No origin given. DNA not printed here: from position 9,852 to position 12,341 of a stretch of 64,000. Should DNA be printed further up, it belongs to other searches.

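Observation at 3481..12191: About 9 kb multi-system defence island with no mobility genes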

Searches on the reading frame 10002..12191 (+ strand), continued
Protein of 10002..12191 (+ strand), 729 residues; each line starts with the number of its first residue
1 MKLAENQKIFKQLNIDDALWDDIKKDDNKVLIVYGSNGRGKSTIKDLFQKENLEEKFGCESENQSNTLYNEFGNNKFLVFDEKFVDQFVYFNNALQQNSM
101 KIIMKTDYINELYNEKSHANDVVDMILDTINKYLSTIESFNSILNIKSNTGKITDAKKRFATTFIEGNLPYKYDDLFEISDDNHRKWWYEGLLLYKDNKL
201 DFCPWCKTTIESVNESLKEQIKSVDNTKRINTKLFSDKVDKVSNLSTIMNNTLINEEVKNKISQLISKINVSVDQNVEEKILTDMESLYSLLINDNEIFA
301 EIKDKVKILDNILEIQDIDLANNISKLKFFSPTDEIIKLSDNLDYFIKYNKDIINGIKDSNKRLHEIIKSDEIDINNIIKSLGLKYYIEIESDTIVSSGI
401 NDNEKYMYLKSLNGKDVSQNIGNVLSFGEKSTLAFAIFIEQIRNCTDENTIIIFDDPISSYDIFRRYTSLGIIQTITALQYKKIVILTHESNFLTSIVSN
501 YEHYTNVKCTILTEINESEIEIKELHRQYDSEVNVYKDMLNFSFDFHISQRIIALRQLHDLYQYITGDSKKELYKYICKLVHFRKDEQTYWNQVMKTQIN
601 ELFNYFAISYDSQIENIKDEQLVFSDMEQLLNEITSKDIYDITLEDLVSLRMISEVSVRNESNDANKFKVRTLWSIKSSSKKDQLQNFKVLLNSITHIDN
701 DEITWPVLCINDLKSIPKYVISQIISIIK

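Call 74: search_protein_families(library=ncbifam, proteins=[P0054, P0055, P0056, P0051], max_evalue=0.1)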
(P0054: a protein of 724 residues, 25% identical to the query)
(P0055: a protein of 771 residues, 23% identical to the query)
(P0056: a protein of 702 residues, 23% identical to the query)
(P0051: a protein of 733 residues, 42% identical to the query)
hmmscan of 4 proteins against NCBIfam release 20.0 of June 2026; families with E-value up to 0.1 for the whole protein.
P0054 (724 aa): 51 families (the best 25 are shown)
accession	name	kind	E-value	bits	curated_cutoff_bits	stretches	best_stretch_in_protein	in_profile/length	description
TIGR00611.2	recf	equivalog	9.4e-11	41.5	172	1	4-67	2-64/339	DNA replication/repair protein RecF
NF040873.1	AztA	equivalog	1.5e-08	34.5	220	2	440-495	132-182/191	zinc ABC transporter ATP-binding protein AztA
TIGR04521.1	ECF_ATPase_2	equivalog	1.3e-07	31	330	1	422-500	143-213/279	energy-coupling factor transporter ATPase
TIGR04520.1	ECF_ATPase_1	equivalog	3.2e-07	30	315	1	15-45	19-49/269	energy-coupling factor transporter ATPase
NF053563.1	Rkd4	equivalog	6.8e-07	27.8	860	1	274-466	566-744/747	arcadin-4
NF000355.4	ribo_prot_ABC_F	equivalog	2.7e-06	26.5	380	1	413-491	107-173/499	ribosomal protection-like ABC-F family protein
TIGR03608.1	L_ocin_972_ABC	subfamily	6.1e-06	25.8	254.85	1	422-492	133-194/206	putative bacteriocin export ABC transporter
NF010068.0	PRK13548.1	equivalog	8.3e-06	25.1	261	1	7-46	14-53/261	heme ABC transporter ATP-binding protein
TIGR03269.1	met_CoM_red_A2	equivalog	1.2e-05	24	517.1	1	417-497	421-493/530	methyl coenzyme M reductase system, component A2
NF041760.1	PtuA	equivalog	1.6e-05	24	500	1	2-45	51-93/524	retron Ec78 anti-phage system effector ATPase PtuA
TIGR01166.1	cbiO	subfamily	2.5e-05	23.9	211.8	0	419-491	123-186/190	cobalt ABC transporter, ATP-binding protein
NF010166.0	PRK13646.1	equivalog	2.6e-05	23.6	458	1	442-500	160-214/286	energy-coupling factor transporter ATPase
TIGR02315.1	ABC_phnC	equivalog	3.4e-05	23.4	266.1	1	421-499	143-213/243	phosphonate ABC transporter ATP-binding protein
NF008186.0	PRK10938.1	equivalog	8e-05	21.3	459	1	7-47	12-52/490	molybdate ABC transporter ATP-binding protein ModF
TIGR03375.1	type_I_sec_LssB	subfamily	0.00011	20.7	693.1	1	422-490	602-660/696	type I secretion system permease/ATPase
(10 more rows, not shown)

P0055 (771 aa): 27 families (the best 25 are shown)
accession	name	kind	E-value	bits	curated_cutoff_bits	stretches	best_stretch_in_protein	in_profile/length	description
NF010068.0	PRK13548.1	equivalog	2.3e-08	33.5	261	1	540-613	136-209/261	heme ABC transporter ATP-binding protein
TIGR04520.1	ECF_ATPase_1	equivalog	3.4e-06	26.7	315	1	539-610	134-200/269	energy-coupling factor transporter ATPase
NF010153.0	PRK13631.1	equivalog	7.2e-06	25.2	463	1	527-632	166-258/320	cobalt transporter ATP-binding subunit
TIGR04521.1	ECF_ATPase_2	equivalog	2e-05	23.8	330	1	531-609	138-207/279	energy-coupling factor transporter ATPase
TIGR03608.1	L_ocin_972_ABC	subfamily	7.6e-05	22.3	254.85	1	540-614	133-201/206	putative bacteriocin export ABC transporter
TIGR02857.1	CydD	equivalog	0.00015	20.8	435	1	539-616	456-526/529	thiol reductant ABC exporter subunit CydD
NF041861.1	YtfR_transport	equivalog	0.00054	18.5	850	1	548-608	138-198/492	galactofuranose ABC transporter, ATP-binding protein YtfR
NF002981.0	PRK03695.1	equivalog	0.00062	19.2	281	1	559-607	149-197/253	vitamin B12 ABC transporter ATP-binding protein BtuD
NF040873.1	AztA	equivalog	0.00068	19.3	220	1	566-612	138-184/191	zinc ABC transporter ATP-binding protein AztA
TIGR00972.1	3a0107s01c2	equivalog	0.00079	18.8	343.2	1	537-611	140-207/248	phosphate ABC transporter ATP-binding protein PstB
TIGR03411.1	urea_trans_UrtD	equivalog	0.00084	19.1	304.1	1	537-613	139-208/242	urea ABC transporter ATP-binding protein UrtD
NF008428.0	PRK11264.1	equivalog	0.00086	18.6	406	1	560-611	157-208/250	L-cystine ABC transporter ATP-binding protein TcyN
TIGR01166.1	cbiO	subfamily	0.0009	18.7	211.8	1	537-609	123-189/190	cobalt ABC transporter, ATP-binding protein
TIGR02315.1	ABC_phnC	equivalog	0.0014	18.1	266.1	1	536-614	140-213/243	phosphonate ABC transporter ATP-binding protein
NF008421.0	PRK11248.1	equivalog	0.0015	18.1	357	1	563-610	144-192/255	taurine ABC transporter ATP-binding subunit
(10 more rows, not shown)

P0056 (702 aa): 44 families (the best 25 are shown)
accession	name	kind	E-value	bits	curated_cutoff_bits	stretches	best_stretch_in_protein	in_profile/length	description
TIGR04520.1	ECF_ATPase_1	equivalog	5.1e-08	32.7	315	1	403-521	121-237/269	energy-coupling factor transporter ATPase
TIGR02315.1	ABC_phnC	equivalog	3e-07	30.1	266.1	1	402-485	129-207/243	phosphonate ABC transporter ATP-binding protein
TIGR04521.1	ECF_ATPase_2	equivalog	9e-07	28.2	330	1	410-525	136-250/279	energy-coupling factor transporter ATPase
NF040873.1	AztA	equivalog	1.1e-06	28.4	220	1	435-492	132-187/191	zinc ABC transporter ATP-binding protein AztA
NF008379.0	PRK11174.1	equivalog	1.4e-05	24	684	1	411-495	478-555/588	heme ABC transporter permease/ATP-binding protein CydD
TIGR02673.1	FtsE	equivalog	2.2e-05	24.3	264.85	1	403-485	122-198/214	cell division ATP-binding protein FtsE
TIGR02211.1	LolD_lipo_ex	equivalog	2.3e-05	24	307.75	1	403-494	126-212/221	lipoprotein-releasing ABC transporter ATP-binding protein LolD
TIGR02982.1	heterocyst_DevA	subfamily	2.6e-05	23.9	295.8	1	403-485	126-203/220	ABC exporter ATP-binding subunit, DevA family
TIGR01166.1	cbiO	subfamily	3e-05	23.6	211.8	1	403-485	112-188/190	cobalt ABC transporter, ATP-binding protein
NF053840.1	MnTportMntADein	equivalog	5.3e-05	22.9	400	1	434-487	145-196/240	manganese ABC transporter ATP-binding protein MntA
NF010068.0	PRK13548.1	equivalog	5.4e-05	22.4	261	1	403-485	122-204/261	heme ABC transporter ATP-binding protein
TIGR02857.1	CydD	equivalog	6.1e-05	22.2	435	1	411-493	451-526/529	thiol reductant ABC exporter subunit CydD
NF008409.0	PRK11231.1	equivalog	6.2e-05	22.5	375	1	401-485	121-199/255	Fe(3+) dicitrate ABC transporter ATP-binding protein FecE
TIGR03375.1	type_I_sec_LssB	subfamily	0.00012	20.5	693.1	1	411-483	596-661/696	type I secretion system permease/ATPase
NF007090.0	PRK09544.1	equivalog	0.00015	21.3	306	1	396-505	98-205/251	zinc ABC transporter ATP-binding protein ZnuC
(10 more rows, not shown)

P0051 (733 aa): 8 families
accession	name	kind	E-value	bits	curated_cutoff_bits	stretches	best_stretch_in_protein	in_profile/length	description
NF010068.0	PRK13548.1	equivalog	2.1e-06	27.1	261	1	419-492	132-204/261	heme ABC transporter ATP-binding protein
TIGR02770.1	nickel_nikD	equivalog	0.00069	19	318.7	0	447-497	142-192/230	nickel import ATP-binding protein NikD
TIGR02769.1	nickel_nikE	equivalog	0.0047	16.4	332.55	0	449-497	169-217/265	nickel import ATP-binding protein NikE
TIGR04521.1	ECF_ATPase_2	equivalog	0.0087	15.2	330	0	418-498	138-212/279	energy-coupling factor transporter ATPase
NF002981.0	PRK03695.1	equivalog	0.012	15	281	0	419-479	125-186/253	vitamin B12 ABC transporter ATP-binding protein BtuD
TIGR01166.1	cbiO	subfamily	0.015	14.7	211.8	0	418-493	121-189/190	cobalt ABC transporter, ATP-binding protein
NF008421.0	PRK11248.1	equivalog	0.039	13.4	357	0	448-492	146-190/255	taurine ABC transporter ATP-binding subunit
NF007739.0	PRK10419.1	subfamily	0.047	13.2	354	0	449-496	170-217/268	nickel ABC transporter ATP-binding protein NikE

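Call 76: get_annotated_region(hit=H1, flank=6000)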
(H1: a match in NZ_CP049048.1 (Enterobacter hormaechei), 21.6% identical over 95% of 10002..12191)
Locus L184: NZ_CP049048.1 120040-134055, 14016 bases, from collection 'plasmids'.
description: Enterobacter hormaechei strain Y233 plasmid p233-142, complete sequence
organism: Enterobacter hormaechei (NCBI taxid 158836)
taxonomy: Bacteria; Pseudomonadota; Gammaproteobacteria; Enterobacterales; Enterobacteriaceae; Enterobacter; Enterobacter hormaechei
host: -; source: Homo sapiens,single culture; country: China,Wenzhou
typing (MOB-suite, as given by PLSDB): mobilizable; replicon rep_cluster_1254,rep_cluster_1798,rep_cluster_2183; relaxase MOBF
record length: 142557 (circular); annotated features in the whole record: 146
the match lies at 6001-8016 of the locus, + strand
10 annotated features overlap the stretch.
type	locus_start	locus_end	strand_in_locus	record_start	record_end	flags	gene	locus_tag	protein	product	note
CDS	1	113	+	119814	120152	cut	-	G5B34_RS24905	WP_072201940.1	hypothetical protein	-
CDS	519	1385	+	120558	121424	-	-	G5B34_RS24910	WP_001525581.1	AAA family ATPase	-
CDS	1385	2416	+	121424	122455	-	-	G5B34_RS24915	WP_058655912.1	ParB/RepB/Spo0J family partition protein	GO:0007059 - chromosome segregation [Evidence IEA]; GO:0000910 - cytokinesis [Evidence IEA]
CDS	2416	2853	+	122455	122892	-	-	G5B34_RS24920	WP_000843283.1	hypothetical protein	-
CDS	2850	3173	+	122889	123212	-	-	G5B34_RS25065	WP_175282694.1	hypothetical protein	-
CDS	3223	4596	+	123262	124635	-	-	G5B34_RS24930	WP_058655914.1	RES family NAD+ phosphorylase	-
CDS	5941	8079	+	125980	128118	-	-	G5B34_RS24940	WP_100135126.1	AAA family ATPase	-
CDS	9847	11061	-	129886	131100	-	-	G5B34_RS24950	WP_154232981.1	type II site-specific deoxyribonuclease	-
CDS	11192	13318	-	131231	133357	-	-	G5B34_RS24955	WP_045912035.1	tyrosine-type recombinase/integrase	GO:0015074 - DNA integration [Evidence IEA]; GO:0006310 - DNA recombination [Evidence IEA]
CDS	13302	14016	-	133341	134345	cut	-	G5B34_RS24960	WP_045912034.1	tyrosine-type recombinase/integrase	GO:0015074 - DNA integration [Evidence IEA]; GO:0006310 - DNA recombination [Evidence IEA]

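Call 80: search_protein_families(library=phrogs, proteins=[P0064, window:10002-12191:+, P0080], max_evalue=0.01)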
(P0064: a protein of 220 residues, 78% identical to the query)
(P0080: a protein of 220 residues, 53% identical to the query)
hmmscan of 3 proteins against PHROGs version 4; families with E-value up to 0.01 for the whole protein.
P0064 (220 aa): 0 families

window:10002-12191:+ (729 aa): 2 families
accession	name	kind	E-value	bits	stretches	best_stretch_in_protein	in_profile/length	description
phrog_2801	-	unknown function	1.8e-13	50.7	2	212-503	298-585/735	-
phrog_15404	-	unknown function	0.0086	17.4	0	196-241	23-66/89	-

P0080 (220 aa): 0 families

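Call 81: fold_search(model_id=the predicted structure, library=viral)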
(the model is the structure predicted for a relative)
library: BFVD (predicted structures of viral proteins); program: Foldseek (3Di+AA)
matches with E <= 10: 658; with E <= 0.001: 0
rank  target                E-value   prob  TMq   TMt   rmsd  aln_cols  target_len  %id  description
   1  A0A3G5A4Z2            1.9e-02  0.66  0.21  0.20  12.1       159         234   12  Uncharacterized protein [Homavirus sp.]
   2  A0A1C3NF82            9.6e-02  0.15  0.15  0.19  19.2       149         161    8  (no name in the UniProt tables at hand)
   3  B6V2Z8                1.2e-01  0.28  0.29  0.34  12.0       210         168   11  Gp34.44 [Bacillus phage SP01]
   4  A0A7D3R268            1.5e-01  0.57  0.35  0.46   6.1       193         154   10  Uncharacterized protein [Fadolivirus FV1/VV64]
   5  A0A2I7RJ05            1.5e-01  0.14  0.27  0.15  17.0       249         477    8  von Willebrand factor type A [Vibrio phage 1.188.A._10N.286.51.A6]
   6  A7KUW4                1.5e-01  0.09  0.17  0.15  19.5       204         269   11  (no name in the UniProt tables at hand)
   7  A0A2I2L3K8            2.2e-01  0.15  0.15  0.09   9.3       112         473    9  Glycyl-tRNA synthetase [Orpheovirus IHUMI-LCC2]
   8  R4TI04                2.2e-01  0.07  0.16  0.13  19.8       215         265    8  PD-(D/E)XK nuclease [Haloarcula californiae tailed virus 1]
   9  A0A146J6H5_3          2.5e-01  0.09  0.18  0.05  18.5       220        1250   10  (no name in the UniProt tables at hand)
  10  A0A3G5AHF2            2.8e-01  0.23  0.23  0.18  11.4       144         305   10  Stimulator of interferon genes protein [Sylvanvirus sp.]
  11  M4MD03                2.8e-01  0.13  0.14  0.26  12.5       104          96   12  (no name in the UniProt tables at hand)
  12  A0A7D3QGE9            3.0e-01  0.08  0.17  0.15  16.3       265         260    6  (no name in the UniProt tables at hand)
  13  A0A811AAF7            3.0e-01  0.06  0.17  0.14  15.4       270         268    8  (no name in the UniProt tables at hand)
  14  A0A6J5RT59            3.2e-01  0.63  0.15  0.23   2.8        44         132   23  Cytidine and deoxycytidylate deaminase domain containing protein [uncultured Caudovirales phage]
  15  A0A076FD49            3.4e-01  0.41  0.24  0.27   6.1        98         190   11  Uncharacterized protein [Penaeus monodon nudivirus]
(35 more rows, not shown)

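Call 114: search_protein_representatives(alignment_id=A4)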
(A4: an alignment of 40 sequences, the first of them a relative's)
Query: 40 sequences, 220 profile positions. Proteins with E-value up to 0.001 (for the whole library): 1065; up to 1e-10: 421; up to 1e-30: 79. The best 150 are listed.
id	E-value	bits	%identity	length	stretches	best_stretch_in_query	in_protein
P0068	2.6e-98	344.5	-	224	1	1-219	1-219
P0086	2.9e-85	301.9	-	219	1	4-219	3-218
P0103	9.2e-79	280.6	-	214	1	4-217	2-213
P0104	2.4e-75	269.4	-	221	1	1-219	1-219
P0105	4.1e-60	219.6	-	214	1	7-218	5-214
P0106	4.3e-58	213.0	-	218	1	6-216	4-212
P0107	7.7e-58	212.2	-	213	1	10-216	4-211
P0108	8.2e-58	212.1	-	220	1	4-219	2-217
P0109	4.5e-57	209.7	-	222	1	4-219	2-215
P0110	1.1e-56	208.5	-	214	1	5-212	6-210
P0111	5.3e-51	189.8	-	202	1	16-208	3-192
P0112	1.2e-48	182.1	-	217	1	4-218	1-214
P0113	2.6e-48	181.0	-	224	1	2-217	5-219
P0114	9.5e-47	175.9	-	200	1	18-214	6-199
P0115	9.8e-47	175.9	-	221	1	4-218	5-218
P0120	1.1e-44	169.2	-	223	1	2-217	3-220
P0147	2.9e-36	141.7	-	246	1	18-216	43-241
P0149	6.1e-36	140.6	-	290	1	5-218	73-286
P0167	1.4e-32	129.6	-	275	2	8-92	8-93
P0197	2.4e-28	115.8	-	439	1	9-219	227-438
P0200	3.8e-28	115.1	-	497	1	8-218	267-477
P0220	1.6e-25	106.5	-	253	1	15-216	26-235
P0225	6.7e-24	101.2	-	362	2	18-98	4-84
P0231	1.8e-23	99.8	-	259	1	18-197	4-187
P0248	1.6e-21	93.4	-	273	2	9-95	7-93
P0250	2.7e-21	92.7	-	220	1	17-215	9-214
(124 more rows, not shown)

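Call 115: search_protein_families(library=pfam, proteins=[P0197, P0200, P0149, P0225, P0167, P0248, P0231, P0220, P0147, P0250], max_evalue=0.01)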
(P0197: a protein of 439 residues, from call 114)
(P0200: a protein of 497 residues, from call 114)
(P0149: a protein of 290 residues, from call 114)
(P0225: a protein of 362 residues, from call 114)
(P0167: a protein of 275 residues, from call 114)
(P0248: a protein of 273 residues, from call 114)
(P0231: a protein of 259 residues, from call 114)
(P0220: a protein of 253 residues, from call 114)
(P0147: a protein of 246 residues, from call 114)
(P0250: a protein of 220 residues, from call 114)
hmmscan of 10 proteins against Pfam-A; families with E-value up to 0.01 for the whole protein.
P0197 (439 aa): 1 family
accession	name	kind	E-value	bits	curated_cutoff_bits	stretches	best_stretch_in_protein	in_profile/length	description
PF20701.3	HetE-N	-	0.0029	18.3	25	0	61-88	1-28/102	Het-E N-terminal domain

P0200 (497 aa): 0 families

P0149 (290 aa): 0 families

P0225 (362 aa): 0 families

P0167 (275 aa): 0 families

P0248 (273 aa): 0 families

P0231 (259 aa): 0 families

P0220 (253 aa): 0 families

P0147 (246 aa): 0 families

P0250 (220 aa): 0 families

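Call 116: find_encoding_contigs(protein=P0120, flank=6000, max_places=4)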
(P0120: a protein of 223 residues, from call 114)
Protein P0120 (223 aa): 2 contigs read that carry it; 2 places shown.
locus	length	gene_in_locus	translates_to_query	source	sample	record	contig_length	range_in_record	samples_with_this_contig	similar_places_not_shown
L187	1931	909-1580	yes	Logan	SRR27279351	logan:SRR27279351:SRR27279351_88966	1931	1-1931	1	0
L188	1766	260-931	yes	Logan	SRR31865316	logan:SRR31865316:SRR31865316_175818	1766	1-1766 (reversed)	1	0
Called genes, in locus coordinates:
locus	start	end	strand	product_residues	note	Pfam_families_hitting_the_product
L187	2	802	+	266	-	?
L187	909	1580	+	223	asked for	-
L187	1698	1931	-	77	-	?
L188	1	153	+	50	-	?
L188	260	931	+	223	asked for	-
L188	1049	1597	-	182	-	PF07501:G5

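Call 117: find_related_loci(query=A4, collection=viral_contigs, flank=6000)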
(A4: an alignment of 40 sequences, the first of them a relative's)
Query A4 (220 aa) in viral_contigs; peptide patterns used: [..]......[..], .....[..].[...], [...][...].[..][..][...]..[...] (x = any residue, [..] = any of these).
126 stretches matched a pattern, but none encodes a relative of the query by tblastn (E <= 1e-3).
